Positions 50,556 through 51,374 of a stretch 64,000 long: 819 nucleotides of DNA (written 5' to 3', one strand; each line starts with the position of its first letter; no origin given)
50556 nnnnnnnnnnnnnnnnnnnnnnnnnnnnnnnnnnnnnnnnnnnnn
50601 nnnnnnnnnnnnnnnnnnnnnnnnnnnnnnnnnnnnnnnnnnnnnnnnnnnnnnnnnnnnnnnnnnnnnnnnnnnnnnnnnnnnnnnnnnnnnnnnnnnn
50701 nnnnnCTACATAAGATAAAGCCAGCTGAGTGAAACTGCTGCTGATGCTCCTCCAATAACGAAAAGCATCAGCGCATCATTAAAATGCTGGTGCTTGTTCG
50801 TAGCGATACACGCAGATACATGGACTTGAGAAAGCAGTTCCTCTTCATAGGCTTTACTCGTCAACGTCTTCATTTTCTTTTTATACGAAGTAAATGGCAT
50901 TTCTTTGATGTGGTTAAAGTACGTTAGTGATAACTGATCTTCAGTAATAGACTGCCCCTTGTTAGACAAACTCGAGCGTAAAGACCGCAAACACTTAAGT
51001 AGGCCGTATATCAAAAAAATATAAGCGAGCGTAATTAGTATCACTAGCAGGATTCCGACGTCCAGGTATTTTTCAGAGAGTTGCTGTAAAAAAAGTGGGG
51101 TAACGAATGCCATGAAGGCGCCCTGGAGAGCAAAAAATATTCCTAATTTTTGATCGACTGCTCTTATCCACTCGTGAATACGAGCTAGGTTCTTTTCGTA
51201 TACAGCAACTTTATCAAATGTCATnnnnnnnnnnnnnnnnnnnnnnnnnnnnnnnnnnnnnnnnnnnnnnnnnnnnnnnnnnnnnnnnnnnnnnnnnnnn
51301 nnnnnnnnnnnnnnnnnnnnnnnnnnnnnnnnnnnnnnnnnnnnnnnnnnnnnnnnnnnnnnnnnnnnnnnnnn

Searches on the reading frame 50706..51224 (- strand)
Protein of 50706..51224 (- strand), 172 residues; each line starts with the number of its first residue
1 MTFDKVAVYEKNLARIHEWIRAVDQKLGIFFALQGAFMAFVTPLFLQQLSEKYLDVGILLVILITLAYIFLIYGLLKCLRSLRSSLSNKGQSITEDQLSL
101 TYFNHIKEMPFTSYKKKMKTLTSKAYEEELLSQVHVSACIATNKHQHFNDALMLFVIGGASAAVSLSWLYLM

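Call 3: search_protein_families(library=pfam, proteins=[window:50706-51224:-], max_evalue=0.1)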
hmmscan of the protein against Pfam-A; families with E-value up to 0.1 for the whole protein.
window:50706-51224:- (172 aa): 4 families
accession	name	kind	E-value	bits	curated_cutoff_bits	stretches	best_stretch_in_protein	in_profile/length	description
PF18967.5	PycTM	-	1.5e-08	35.4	27.2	1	60-158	9-107/107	Pycsar effector protein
PF00664.28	ABC_membrane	-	0.015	15.5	28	1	27-116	3-94/274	ABC transporter transmembrane region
PF01925.25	TauE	-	0.054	13.6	32.6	1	18-71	54-109/237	Sulfite exporter TauE/SafE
PF16730.10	DnaGprimase_HBD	-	0.081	13.4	25.9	0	104-157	23-76/118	DnaG-primase C-terminal, helicase-binding domain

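Call 4: search_protein_families(library=padloc, proteins=[window:50706-51224:-], max_evalue=0.1)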
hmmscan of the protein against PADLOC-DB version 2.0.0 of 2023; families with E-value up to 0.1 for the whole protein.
window:50706-51224:- (172 aa): 12 families
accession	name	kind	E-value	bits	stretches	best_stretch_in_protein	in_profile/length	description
PDLC02364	PycTM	-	2.2e-30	104.2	1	4-165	4-149/160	-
PDLC02363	PycTM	-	5.9e-26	89.2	1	4-166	4-150/154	-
PDLC02365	PycTM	-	9.1e-19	66.4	1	10-157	6-150/165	-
PDLC00668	Effector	-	3e-15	54.6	1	10-169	15-177/184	2TM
PDLC00711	Effector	-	5.7e-14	50.7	1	10-154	12-146/164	2TM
PDLC00700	Effector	-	1.8e-13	48.8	1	14-157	13-155/173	2TM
PDLC00685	Effector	-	6.4e-13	46.9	1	4-158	16-158/174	2TM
PDLC00678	Effector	-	4.5e-11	41.1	1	14-157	19-162/184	2TM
PDLC00692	Effector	-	8.4e-11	40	1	6-156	4-142/167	2TM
PDLC00691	Effector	-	2.4e-09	35.3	1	14-169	12-167/176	2TM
PDLC02362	PycTM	-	0.0004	19.2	1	102-158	18-59/74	-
PDLC03122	Specificity_I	-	0.04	10.8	1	55-121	284-346/387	Type I specificity subunit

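Call 7: search_protein_families(library=ncbifam, proteins=[window:50706-51224:-], max_evalue=0.1)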
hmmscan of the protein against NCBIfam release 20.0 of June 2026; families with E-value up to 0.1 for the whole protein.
window:50706-51224:- (172 aa): 2 families
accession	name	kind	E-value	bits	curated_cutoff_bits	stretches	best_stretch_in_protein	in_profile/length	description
NF002001.0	PRK00802.1-1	equivalog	0.0051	16.4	272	1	66-141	71-141/202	DNA-3-methyladenine glycosylase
TIGR01846.1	type_I_sec_HlyB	subfamily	0.036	12.4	725.55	1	27-117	145-233/694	type I secretion system permease/ATPase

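Call 40: find_homologous_proteins(query=window:50706-51224:-, max_evalue=0.001)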
Query window:50706-51224:- (172 aa): 18 proteins with E <= 0.001 among 120 candidates.
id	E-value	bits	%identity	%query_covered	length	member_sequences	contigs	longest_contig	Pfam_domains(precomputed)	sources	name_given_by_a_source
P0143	1.6e-105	368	100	100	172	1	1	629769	PF18967.6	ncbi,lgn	-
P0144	3.6e-77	276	75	100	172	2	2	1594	PF18967.6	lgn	-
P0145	2.6e-75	270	70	100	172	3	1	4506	PF18967.6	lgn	-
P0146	1.3e-68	248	66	100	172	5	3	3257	PF18967.6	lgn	-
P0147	1.7e-62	228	61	100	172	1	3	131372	PF18967.6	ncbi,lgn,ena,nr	ncbi:hypothetical protein EB118_14015 [bacterium]|nr:hypothetical protein [bacterium] NBX98332.1 hyp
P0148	2.8e-59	218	59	100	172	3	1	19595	PF18967.6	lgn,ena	-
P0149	6.5e-59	216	60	100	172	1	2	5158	PF18967.6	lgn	-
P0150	1.2e-56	209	63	99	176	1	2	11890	PF18967.6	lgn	-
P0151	2.1e-56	208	63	99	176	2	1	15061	PF18967.6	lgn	-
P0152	1.3e-53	199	60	99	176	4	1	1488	PF18967.6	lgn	-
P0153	2.9e-53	198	58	99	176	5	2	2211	PF18967.6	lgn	-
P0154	1.4e-50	189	59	90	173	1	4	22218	PF18967.6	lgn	-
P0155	3.6e-37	146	49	97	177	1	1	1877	PF18967.6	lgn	-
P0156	2.7e-35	140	48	100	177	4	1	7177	PF18967.6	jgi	jgi:hypothetical protein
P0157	5.7e-35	139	48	92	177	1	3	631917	PF18967.6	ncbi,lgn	ncbi:hypothetical protein D3C85_937690 [compost metagenome]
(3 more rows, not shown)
